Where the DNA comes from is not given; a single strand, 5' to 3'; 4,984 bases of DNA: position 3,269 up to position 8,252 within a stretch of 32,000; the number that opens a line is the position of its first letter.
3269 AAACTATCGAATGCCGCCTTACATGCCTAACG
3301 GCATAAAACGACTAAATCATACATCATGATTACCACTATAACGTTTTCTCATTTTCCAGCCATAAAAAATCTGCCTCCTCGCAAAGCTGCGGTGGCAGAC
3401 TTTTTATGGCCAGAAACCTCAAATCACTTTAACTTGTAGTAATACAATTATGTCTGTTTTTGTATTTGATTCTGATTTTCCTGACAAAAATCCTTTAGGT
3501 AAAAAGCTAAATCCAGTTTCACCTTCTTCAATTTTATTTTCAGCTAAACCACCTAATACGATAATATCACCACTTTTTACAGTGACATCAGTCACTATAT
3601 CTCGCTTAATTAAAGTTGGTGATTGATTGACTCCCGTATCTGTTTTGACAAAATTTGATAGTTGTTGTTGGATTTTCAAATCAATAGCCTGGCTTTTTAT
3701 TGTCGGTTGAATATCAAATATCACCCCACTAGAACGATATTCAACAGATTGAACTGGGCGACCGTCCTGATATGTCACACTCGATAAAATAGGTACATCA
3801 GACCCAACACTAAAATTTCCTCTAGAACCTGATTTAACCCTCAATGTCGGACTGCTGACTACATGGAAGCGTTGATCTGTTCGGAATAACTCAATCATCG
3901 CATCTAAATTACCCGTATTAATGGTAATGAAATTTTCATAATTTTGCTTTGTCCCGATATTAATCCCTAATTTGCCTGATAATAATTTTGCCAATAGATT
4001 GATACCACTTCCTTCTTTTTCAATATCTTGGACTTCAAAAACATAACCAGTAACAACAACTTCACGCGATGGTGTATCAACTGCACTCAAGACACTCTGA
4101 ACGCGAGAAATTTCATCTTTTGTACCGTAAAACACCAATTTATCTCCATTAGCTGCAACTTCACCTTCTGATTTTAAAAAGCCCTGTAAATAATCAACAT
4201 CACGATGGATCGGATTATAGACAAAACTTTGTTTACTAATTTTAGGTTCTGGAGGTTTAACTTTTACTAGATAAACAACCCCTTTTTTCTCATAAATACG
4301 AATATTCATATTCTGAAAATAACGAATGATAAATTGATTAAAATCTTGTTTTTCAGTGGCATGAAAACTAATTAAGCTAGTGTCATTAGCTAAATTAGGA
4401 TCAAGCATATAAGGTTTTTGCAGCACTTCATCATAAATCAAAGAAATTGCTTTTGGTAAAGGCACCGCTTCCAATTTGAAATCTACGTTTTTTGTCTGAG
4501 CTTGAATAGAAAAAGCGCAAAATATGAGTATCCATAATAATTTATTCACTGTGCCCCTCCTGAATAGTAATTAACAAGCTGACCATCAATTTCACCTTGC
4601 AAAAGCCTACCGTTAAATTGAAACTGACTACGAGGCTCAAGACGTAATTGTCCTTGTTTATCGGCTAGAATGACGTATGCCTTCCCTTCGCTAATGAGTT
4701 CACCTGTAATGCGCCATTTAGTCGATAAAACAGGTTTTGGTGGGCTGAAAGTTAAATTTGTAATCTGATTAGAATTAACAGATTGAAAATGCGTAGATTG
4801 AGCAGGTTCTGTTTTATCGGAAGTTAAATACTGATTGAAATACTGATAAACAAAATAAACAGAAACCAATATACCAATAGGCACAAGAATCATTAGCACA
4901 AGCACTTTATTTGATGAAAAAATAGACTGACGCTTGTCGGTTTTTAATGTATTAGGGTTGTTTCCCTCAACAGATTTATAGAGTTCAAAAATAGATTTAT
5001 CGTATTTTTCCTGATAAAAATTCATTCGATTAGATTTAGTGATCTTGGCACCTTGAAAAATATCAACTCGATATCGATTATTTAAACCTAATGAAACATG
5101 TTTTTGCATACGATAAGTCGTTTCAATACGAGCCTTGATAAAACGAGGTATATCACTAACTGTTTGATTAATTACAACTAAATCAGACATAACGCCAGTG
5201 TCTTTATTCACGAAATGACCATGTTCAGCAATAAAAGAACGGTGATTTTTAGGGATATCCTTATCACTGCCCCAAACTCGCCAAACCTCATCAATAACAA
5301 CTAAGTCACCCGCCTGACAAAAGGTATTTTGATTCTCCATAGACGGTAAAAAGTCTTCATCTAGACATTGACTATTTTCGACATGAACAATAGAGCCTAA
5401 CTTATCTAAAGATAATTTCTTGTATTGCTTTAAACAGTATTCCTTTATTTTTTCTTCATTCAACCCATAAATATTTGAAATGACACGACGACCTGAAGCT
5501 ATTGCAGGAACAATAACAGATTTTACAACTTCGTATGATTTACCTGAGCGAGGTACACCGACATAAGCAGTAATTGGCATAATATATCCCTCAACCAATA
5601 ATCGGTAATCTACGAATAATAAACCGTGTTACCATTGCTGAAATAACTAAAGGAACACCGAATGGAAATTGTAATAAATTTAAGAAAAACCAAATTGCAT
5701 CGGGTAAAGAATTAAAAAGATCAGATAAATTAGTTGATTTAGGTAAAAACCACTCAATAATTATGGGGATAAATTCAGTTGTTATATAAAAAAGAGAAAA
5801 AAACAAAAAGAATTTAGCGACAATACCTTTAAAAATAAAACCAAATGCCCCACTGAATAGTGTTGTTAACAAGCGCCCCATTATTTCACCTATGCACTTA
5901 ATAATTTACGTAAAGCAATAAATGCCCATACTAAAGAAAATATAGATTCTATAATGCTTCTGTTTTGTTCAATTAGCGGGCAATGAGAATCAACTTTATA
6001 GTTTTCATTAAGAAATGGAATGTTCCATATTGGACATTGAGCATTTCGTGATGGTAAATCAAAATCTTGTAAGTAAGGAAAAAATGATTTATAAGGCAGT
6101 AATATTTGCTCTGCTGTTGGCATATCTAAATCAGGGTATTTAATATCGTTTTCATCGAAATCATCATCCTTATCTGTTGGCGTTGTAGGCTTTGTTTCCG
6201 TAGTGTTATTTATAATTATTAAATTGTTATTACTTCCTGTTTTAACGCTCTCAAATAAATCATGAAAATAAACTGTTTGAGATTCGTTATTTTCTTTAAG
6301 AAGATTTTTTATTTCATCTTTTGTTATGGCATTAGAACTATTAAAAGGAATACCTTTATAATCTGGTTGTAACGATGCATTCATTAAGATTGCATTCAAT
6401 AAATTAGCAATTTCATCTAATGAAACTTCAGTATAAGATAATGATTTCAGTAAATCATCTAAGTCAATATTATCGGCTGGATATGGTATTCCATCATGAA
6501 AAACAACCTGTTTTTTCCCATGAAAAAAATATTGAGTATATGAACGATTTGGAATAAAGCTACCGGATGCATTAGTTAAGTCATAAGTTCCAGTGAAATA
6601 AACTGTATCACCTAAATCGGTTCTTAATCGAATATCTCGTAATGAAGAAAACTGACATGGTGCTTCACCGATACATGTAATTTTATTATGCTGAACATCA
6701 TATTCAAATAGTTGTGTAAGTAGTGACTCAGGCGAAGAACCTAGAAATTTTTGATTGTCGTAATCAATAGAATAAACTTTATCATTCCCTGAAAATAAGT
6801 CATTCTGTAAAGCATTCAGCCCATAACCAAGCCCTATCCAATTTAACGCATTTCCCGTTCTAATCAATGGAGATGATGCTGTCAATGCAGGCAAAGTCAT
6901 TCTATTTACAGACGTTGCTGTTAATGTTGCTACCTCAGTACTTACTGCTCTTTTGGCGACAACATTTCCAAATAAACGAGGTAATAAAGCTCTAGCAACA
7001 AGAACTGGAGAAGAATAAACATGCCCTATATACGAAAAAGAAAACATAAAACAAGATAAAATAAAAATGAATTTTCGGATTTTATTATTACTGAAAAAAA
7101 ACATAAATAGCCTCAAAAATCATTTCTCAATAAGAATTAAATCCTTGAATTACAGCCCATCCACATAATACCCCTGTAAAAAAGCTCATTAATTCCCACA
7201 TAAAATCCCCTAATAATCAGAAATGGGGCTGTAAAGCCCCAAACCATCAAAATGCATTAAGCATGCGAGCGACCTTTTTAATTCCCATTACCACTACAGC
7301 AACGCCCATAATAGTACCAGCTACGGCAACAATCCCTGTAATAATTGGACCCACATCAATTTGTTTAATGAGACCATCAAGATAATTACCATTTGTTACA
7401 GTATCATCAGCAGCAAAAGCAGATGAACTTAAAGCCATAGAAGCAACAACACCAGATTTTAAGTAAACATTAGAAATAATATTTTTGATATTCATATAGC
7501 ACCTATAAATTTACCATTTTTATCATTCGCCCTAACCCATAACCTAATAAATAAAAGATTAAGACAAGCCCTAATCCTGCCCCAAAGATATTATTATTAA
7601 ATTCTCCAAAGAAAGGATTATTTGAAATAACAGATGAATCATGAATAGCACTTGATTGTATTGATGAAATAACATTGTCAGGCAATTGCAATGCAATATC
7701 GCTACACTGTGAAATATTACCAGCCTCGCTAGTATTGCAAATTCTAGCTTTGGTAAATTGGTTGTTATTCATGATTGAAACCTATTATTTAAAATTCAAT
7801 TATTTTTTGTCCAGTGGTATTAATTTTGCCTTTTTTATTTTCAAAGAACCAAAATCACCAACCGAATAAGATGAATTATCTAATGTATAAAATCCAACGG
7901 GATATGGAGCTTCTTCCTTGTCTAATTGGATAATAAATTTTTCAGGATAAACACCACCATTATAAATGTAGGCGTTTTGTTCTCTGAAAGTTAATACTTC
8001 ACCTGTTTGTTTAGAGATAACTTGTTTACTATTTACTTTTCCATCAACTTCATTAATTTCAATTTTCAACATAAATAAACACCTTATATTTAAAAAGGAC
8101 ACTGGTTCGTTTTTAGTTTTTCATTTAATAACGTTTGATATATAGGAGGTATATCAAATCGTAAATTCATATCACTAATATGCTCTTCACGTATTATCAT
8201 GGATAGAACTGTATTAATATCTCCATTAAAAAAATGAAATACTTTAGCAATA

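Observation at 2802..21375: A 27/28 dif site heads a one-sided array of four Xer-exploiting elements that decay with distance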

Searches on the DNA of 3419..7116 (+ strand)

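Call 64: search_dna_similar(query=window:3419-7116:+, collection=ecoli_genomes, mode=distant, max_rows=8)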
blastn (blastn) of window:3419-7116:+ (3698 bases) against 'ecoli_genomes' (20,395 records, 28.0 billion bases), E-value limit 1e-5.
Records with a match: 116; places in all: 204; records where one place covers at least 80% of the query: 0.
Genomes with a match: 114 of 5426; with a place that covers at least 80% of the query: 0. Places per genome that has any: lowest 1, median 2, highest 5. On chromosomes: 196 places; on plasmids: 8.
Best place of each record, by identity: 60-80% 116.
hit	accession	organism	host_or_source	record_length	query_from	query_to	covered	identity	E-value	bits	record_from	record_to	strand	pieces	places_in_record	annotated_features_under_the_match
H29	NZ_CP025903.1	Escherichia coli strain 300709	Homo sapiens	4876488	122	2211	24%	67.3%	8e-41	271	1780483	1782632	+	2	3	type II secretion system protein GspD | zonular occludens toxin family protein | DUF2523 family protein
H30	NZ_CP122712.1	Escherichia coli strain ETEC1749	Sus scrofa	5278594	1638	2213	16%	65.7%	1e-26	133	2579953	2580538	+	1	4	zonular occludens toxin family protein | DUF2523 family protein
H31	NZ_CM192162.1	Escherichia coli strain CMZE120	Homo sapiens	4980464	1638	2213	16%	65.7%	1e-26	133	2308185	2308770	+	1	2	zonular occludens toxin domain-containing protein | DUF2523 family protein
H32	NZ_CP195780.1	Escherichia coli strain A37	cattle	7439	1638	2213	16%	65.5%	1e-25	129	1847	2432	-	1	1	zonular occludens toxin family protein | DUF2523 family protein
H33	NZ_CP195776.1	Escherichia coli strain A37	cattle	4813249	1638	2213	16%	65.5%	1e-25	129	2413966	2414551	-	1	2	zonular occludens toxin family protein | DUF2523 family protein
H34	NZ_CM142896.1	Escherichia coli strain 2196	Homo sapiens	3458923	1638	2213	16%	65.3%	5e-24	124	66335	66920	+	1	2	zonular occludens toxin family protein | DUF2523 family protein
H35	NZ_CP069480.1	Escherichia coli strain FDAARGOS_1257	Homo sapiens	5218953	115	1905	12%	68.2%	2e-11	164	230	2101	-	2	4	type II secretion system protein GspD | zonular occludens toxin family protein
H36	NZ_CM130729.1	Escherichia coli strain IAL7250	Homo sapiens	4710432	115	1905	12%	68.2%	2e-11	164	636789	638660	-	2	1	type II secretion system protein GspD | zonular occludens toxin family protein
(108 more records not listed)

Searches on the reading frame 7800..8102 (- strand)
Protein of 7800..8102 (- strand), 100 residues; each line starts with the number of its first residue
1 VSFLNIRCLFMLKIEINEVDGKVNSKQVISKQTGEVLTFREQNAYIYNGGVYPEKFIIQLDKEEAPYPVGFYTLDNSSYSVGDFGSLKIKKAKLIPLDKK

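Call 9: search_protein_families(library=pfam, proteins=[window:7800-8102:-], max_evalue=0.01)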
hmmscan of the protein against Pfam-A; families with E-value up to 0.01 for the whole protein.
window:7800-8102:- (100 aa): 1 family
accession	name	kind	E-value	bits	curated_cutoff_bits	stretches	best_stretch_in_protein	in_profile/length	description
PF02303.23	Phage_DNA_bind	-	5.1e-18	65.6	25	1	12-94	1-82/82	Helix-destabilising protein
